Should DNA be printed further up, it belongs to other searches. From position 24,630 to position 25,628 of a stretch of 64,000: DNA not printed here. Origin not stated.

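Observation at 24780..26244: Tandem paralogs: signal peptide plus TM anchor fused to CutA1-like domains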

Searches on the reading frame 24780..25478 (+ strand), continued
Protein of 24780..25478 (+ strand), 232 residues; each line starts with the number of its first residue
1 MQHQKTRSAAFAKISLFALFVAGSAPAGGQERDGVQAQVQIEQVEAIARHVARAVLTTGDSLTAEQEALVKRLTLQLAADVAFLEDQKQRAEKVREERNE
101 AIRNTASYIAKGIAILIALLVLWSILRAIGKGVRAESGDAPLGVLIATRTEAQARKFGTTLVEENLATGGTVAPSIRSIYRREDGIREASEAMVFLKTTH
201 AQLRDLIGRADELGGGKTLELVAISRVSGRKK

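Call 33: find_encoding_contigs(protein=P0136, flank=6000, max_places=3)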
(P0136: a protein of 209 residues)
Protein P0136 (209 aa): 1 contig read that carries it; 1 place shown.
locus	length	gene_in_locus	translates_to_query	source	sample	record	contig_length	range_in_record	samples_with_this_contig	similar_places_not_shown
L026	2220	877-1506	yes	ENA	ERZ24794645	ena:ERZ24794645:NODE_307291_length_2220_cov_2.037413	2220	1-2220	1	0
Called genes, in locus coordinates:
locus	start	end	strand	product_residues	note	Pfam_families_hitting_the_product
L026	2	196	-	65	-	?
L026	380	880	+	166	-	PF01927:Mut7-C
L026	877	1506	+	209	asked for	PF03091:CutA1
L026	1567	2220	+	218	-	?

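Call 34: find_encoding_contigs(protein=P0126, flank=6000, max_places=3)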
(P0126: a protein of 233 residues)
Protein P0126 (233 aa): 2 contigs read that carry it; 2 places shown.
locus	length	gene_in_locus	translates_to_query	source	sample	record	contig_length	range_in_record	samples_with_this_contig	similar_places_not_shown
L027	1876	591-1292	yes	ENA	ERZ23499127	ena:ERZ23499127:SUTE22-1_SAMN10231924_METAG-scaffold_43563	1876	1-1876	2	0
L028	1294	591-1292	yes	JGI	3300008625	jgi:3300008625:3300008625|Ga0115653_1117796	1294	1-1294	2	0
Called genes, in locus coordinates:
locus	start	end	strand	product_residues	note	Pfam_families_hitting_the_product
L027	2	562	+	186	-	?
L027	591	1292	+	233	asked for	PF03091:CutA1 (faint)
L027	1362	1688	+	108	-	PF03091:CutA1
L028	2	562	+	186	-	?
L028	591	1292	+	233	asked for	PF03091:CutA1 (faint)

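Call 41: find_related_loci(query=A5, collection=metagenome_contigs, flank=6000)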
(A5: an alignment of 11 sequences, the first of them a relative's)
Query A5 (225 aa) in metagenome_contigs; peptide patterns used: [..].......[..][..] (x = any residue, [..] = any of these).
48 stretches matched a pattern; 18 encode a relative of the query (tblastn E <= 1e-3); 18 distinct loci.
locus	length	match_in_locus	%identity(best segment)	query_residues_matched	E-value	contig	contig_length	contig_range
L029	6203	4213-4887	100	1-225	6e-147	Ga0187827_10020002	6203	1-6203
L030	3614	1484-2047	48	40-224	2e-54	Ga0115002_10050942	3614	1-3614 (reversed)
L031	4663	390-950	45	40-223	9e-53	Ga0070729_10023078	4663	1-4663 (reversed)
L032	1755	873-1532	38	2-223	3e-48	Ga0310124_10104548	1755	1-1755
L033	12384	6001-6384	48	91-218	5e-33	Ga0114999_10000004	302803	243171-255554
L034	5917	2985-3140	75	74-126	3e-18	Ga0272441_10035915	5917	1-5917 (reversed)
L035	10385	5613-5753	79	83-129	9e-18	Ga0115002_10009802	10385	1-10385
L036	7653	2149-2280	80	83-126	1e-17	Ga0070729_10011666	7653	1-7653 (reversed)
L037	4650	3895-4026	80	83-126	1e-17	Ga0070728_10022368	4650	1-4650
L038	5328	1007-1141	80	85-129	3e-17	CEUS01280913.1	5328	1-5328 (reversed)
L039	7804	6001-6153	69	79-129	5e-17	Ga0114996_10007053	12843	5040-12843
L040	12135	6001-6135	78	85-129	7e-16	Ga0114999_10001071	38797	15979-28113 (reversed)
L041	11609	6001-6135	78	85-129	7e-16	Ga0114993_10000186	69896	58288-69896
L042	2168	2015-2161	61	83-131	9e-15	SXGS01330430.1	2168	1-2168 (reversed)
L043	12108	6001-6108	83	90-125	4e-14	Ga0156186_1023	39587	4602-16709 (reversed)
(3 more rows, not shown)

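Call 51: list_cluster_members(proteins=[P0280, P0294, P0296, P0304, P0305, P0306, P0303, P0282, P0001, P0047])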
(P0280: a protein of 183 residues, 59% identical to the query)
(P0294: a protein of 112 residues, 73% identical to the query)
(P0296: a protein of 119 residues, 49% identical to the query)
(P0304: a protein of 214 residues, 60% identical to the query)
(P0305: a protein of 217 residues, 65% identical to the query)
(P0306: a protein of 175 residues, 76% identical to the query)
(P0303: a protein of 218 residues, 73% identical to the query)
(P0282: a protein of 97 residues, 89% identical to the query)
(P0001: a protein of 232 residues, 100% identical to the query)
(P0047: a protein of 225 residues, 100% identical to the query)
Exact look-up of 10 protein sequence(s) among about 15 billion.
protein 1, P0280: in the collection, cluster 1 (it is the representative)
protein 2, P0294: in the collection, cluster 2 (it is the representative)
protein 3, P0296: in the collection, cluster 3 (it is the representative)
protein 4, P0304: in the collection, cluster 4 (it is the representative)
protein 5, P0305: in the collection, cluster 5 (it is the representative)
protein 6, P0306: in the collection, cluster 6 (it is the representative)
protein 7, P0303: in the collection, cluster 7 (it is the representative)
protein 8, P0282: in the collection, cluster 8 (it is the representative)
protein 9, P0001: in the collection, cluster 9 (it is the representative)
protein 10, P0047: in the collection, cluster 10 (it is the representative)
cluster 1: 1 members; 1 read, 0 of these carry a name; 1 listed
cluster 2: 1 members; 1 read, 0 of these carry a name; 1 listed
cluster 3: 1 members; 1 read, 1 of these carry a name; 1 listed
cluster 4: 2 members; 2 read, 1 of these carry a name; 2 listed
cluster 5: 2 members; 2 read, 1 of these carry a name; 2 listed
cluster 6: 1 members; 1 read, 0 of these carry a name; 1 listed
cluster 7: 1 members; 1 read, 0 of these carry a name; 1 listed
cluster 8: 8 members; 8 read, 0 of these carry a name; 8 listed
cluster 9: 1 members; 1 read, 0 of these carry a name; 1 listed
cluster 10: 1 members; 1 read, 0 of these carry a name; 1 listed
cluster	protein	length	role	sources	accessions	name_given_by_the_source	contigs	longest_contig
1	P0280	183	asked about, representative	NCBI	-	-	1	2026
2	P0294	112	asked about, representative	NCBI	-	-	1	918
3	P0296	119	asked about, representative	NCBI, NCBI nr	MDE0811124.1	MAG: hypothetical protein OSB69_17625, partial [Alphaproteobacteria bacterium] | hypothetical protein [Alphaproteobacteria bacterium]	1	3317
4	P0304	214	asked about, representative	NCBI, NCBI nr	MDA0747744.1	MAG: divalent cation tolerance protein CutA, partial [bacterium] | divalent cation tolerance protein CutA [bacterium]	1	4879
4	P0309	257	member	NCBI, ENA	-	-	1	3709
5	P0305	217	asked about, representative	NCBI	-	-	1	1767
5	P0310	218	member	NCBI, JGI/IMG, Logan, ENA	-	uncharacterized protein involved in tolerance to divalent cations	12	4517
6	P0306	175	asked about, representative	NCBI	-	-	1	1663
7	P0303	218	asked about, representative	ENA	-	-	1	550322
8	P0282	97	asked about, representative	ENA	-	-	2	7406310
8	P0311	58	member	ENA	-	-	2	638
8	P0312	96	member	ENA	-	-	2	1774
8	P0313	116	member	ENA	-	-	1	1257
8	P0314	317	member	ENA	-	-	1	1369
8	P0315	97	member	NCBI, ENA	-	-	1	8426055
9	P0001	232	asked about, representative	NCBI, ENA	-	-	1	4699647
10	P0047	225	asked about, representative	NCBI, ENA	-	-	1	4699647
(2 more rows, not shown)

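Call 53: search_solved_structures(query=A6, max_evalue=0.001, show_alignments=3)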
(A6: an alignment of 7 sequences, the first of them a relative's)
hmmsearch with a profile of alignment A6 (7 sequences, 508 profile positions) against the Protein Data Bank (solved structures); distinct sequences matched with E-value up to 0.001: 8.
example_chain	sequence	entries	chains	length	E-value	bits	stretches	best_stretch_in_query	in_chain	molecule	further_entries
6scn_A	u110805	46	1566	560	3.3e-71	243.5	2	24-295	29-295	Flagellar M-ring protein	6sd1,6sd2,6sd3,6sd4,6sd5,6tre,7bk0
8z5s_AA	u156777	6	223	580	9e-44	153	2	31-296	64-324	Flagellar M-ring protein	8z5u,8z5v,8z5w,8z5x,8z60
8z4d_1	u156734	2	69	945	3.1e-43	151.2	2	31-296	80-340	Flagellar M-ring protein,Flagellar motor switch protein FliG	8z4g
7cik_A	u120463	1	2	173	8.2e-39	136.6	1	66-214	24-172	Flagellar M-ring protein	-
12dr_A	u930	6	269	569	3.7e-38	134.4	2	11-285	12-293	Flagellar M-ring protein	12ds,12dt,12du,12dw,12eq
9ydx_Aa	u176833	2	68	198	6.8e-16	61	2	305-392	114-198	Flagellar M-ring protein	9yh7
9yh6_Oj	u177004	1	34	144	8.6e-14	54.1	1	233-392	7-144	FliF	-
1yj7_A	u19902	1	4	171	6.8e-05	24.7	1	53-213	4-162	escJ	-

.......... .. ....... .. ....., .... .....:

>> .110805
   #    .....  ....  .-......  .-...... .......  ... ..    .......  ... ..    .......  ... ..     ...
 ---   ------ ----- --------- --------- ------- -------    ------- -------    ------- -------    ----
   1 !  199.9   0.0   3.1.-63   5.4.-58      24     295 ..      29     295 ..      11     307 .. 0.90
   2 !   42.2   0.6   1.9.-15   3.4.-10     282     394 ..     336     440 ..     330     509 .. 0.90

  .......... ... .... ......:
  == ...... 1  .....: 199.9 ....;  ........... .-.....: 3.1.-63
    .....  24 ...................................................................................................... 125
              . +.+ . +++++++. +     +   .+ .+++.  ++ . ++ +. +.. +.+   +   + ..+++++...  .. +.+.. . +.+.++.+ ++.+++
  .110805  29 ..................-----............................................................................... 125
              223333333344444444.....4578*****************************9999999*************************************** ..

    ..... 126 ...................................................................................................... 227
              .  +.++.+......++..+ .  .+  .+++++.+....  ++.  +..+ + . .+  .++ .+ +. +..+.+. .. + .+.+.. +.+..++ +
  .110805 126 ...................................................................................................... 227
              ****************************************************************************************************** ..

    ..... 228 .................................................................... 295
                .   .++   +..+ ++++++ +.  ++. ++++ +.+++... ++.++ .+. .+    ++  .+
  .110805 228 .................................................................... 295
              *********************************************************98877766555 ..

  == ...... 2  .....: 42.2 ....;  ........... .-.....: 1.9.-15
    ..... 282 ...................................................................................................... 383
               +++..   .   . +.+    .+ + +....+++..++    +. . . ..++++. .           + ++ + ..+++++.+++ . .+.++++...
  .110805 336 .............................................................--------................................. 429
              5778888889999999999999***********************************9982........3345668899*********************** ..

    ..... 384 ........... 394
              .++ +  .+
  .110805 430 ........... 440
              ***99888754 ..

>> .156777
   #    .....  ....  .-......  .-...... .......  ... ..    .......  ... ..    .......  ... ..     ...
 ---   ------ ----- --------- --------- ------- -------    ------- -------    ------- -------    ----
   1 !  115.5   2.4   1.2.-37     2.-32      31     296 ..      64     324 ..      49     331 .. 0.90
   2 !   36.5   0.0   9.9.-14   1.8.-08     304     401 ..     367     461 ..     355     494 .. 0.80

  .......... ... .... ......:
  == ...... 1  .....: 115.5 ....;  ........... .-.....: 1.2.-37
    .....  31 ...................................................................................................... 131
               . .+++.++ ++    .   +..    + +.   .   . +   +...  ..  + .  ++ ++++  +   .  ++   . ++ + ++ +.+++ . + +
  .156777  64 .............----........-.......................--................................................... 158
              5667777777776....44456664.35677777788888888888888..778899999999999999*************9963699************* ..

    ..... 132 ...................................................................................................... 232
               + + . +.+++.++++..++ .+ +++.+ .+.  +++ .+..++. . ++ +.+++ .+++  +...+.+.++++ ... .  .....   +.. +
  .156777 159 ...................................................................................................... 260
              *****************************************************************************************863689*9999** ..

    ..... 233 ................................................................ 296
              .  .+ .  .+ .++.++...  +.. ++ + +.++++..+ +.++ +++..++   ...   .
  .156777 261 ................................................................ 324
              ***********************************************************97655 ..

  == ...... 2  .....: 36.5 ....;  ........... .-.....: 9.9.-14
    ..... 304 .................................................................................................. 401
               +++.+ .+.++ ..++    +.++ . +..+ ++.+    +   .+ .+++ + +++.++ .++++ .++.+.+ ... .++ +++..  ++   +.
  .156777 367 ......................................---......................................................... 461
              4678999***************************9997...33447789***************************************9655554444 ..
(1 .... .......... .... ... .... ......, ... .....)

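Call 72: find_encoding_contigs(protein=P0145, flank=8000, max_places=3)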
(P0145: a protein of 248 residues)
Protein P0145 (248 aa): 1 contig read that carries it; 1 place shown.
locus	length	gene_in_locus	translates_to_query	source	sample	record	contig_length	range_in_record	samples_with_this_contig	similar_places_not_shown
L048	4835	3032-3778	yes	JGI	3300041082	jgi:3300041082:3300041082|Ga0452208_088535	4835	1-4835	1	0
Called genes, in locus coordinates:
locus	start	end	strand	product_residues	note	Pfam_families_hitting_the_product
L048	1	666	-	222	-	?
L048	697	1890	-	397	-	-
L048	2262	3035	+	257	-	PF03091:CutA1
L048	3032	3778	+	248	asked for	PF03091:CutA1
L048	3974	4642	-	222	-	PF00990:GGDEF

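Call 87: search_protein_families(library=padloc, proteins=[window:24780-25478:+], max_evalue=0.01)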
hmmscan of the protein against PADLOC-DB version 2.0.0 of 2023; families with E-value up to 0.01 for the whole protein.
window:24780-25478:+ (232 aa): 0 families

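Call 88: search_protein_families(library=pfam, alignment_id=A4, max_evalue=0.01)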
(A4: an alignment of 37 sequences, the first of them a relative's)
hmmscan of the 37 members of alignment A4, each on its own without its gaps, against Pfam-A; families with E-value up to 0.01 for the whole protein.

A. member 1, P0001 (232 aa): 1 family
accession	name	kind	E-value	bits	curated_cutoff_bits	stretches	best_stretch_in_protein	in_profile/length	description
PF03091.20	CutA1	-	6.9e-12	45.5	22.4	1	144-229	3-88/99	CutA1 divalent ion tolerance protein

B. families by the number of members that match (of 37 scanned): 3 families
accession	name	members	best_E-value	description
PF03091.20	CutA1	35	6.1e-39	CutA1 divalent ion tolerance protein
PF13801.11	Metal_resist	1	0.0011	Heavy-metal resistance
PF04927.17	SMP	1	0.0071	Seed maturation protein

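Call 91: search_protein_families(library=pfam, proteins=[L033:229-1386:-, L033:1620-2672:+, L033:2885-4441:+, L033:7162-8097:+, L033:8291-9154:-, L033:9286-10323:-, L033:11085-12335:-, L029:983-2188:-, L031:2384-3595:+, L029:3656-4162:+], max_evalue=0.0001)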
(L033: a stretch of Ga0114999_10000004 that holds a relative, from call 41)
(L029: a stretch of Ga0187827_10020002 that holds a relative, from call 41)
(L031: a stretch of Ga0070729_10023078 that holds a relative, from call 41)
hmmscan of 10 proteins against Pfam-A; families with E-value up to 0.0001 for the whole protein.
L033:229-1386:- (386 aa): 2 families
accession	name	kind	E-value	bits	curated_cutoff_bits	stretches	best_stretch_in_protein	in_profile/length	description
PF13378.12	MR_MLE_C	-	7.7e-49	166.8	29.4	1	168-378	12-217/219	Enolase C-terminal domain-like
PF02746.21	MR_MLE_N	-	3.5e-14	53.4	22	1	56-147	28-117/117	Mandelate racemase / muconate lactonizing enzyme, N-terminal domain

L033:1620-2672:+ (351 aa): 0 families

L033:2885-4441:+ (519 aa): 2 families
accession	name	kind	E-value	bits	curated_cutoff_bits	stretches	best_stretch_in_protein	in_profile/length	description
PF00464.25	SHMT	-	4e-120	401.5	27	2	183-456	110-399/399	Serine hydroxymethyltransferase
PF00155.27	Aminotran_1_2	-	1.7e-05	24.6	19.7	1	258-381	169-299/361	Aminotransferase class I and II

L033:7162-8097:+ (312 aa): 2 families
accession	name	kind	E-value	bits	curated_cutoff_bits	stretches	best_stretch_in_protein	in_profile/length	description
PF00480.26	ROK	-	4.8e-71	240.1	22.9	1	8-312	1-291/294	ROK family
PF01869.26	BcrAD_BadFG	-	1.4e-06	28.4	31.5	1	9-80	1-74/271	BadF/BadG/BcrA/BcrD ATPase family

L033:8291-9154:- (288 aa): 1 family
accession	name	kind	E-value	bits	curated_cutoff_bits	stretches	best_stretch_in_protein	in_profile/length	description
PF01261.30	AP_endonuc_2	-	2.3e-31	109.9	31.1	1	23-281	2-248/249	Xylose isomerase-like TIM barrel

L033:9286-10323:- (346 aa): 3 families
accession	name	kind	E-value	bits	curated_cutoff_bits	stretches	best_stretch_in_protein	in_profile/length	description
PF01408.29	GFO_IDH_MocA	-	1.2e-21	78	24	1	10-121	2-112/120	Oxidoreductase family, NAD-binding Rossmann fold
PF22725.1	GFO_IDH_MocA_C3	-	5.8e-16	59.1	27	1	138-251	2-122/124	GFO/IDH/MocA C-terminal domain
PF02894.22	GFO_IDH_MocA_C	-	1.6e-14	54.6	22.9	1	182-343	43-216/218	Oxidoreductase family, C-terminal alpha/beta domain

L033:11085-12335:- (417 aa): 0 families

L029:983-2188:- (402 aa): 2 families
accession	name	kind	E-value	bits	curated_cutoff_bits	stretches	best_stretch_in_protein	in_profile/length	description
PF03193.22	RsgA_GTPase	-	2.6e-50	171.1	30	1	127-302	1-174/174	RsgA GTPase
PF01926.29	MMR_HSR1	-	4.3e-07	30.5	21.9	1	237-300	2-58/113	50S ribosome-binding GTPase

L031:2384-3595:+ (404 aa): 2 families
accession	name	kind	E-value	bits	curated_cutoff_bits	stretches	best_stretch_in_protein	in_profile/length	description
PF16576.10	HlyD_D23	-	1.3e-10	41.4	30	1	194-309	88-197/214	Barrel-sandwich domain of CusB or HlyD membrane-fusion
PF13437.12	HlyD_3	-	2.9e-07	31.6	22.2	1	215-321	1-96/106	HlyD family secretion protein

L029:3656-4162:+ (169 aa): 1 family
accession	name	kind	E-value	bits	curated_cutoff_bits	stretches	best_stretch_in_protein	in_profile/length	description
PF01927.22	Mut7-C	-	4.1e-44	150.6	23.3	1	9-152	1-145/146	Mut7-C RNAse domain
